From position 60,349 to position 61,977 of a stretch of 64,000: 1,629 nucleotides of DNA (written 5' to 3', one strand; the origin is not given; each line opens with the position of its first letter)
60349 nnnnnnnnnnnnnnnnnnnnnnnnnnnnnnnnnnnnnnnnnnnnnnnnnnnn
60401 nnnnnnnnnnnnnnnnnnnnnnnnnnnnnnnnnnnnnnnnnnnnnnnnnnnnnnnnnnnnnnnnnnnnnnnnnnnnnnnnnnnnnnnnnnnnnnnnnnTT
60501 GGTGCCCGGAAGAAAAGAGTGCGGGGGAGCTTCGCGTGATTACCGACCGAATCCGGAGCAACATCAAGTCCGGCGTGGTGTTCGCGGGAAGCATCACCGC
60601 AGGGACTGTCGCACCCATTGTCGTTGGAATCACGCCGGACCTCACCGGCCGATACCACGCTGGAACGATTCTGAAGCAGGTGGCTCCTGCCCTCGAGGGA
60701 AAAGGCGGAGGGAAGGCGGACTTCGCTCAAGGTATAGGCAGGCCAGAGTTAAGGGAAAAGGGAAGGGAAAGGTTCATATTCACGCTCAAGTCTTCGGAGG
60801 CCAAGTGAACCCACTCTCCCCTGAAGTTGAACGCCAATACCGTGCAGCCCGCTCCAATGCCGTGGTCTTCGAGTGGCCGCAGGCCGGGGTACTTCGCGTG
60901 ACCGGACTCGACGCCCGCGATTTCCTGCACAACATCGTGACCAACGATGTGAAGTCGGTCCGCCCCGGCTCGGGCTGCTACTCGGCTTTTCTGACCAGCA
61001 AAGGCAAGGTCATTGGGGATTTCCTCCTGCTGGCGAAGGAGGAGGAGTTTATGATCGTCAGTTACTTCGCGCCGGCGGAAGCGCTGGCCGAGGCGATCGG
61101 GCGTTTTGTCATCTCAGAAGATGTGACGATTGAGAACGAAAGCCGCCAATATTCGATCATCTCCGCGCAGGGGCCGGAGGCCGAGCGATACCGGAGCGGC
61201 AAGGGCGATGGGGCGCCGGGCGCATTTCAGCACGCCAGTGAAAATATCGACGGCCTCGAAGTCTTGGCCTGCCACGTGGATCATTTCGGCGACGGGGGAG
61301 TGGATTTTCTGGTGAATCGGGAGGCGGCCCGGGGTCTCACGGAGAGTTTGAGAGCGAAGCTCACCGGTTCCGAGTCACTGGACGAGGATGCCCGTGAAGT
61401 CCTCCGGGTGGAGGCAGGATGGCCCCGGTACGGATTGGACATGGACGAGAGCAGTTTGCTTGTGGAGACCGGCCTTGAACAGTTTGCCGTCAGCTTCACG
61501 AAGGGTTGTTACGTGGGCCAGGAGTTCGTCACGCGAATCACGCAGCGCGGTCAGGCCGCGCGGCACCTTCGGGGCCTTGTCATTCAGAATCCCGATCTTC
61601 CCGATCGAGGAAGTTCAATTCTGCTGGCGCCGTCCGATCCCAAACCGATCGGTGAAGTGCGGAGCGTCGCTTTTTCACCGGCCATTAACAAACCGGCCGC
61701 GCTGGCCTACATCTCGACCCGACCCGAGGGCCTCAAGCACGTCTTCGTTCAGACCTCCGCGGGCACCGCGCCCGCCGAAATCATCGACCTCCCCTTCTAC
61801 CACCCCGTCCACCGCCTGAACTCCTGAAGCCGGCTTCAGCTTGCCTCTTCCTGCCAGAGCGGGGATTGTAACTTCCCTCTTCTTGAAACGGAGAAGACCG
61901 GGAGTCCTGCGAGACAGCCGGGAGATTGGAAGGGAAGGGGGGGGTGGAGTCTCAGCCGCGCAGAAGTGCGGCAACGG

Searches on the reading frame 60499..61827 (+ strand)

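Call 54: search_protein_families(library=pfam, proteins=[window:60499-61827:+], max_evalue=0.0001)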
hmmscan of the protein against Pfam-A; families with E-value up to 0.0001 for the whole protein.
window:60499-61827:+ (442 aa): 2 families
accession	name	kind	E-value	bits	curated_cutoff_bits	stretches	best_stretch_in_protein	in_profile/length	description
PF01571.26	GCV_T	-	3.9e-33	115.2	25.6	1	109-327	28-253/255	Aminomethyltransferase folate-binding domain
PF08669.17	GCV_T_C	-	2.3e-11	43.9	25.9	1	355-434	1-79/80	Glycine cleavage T-protein C-terminal barrel domain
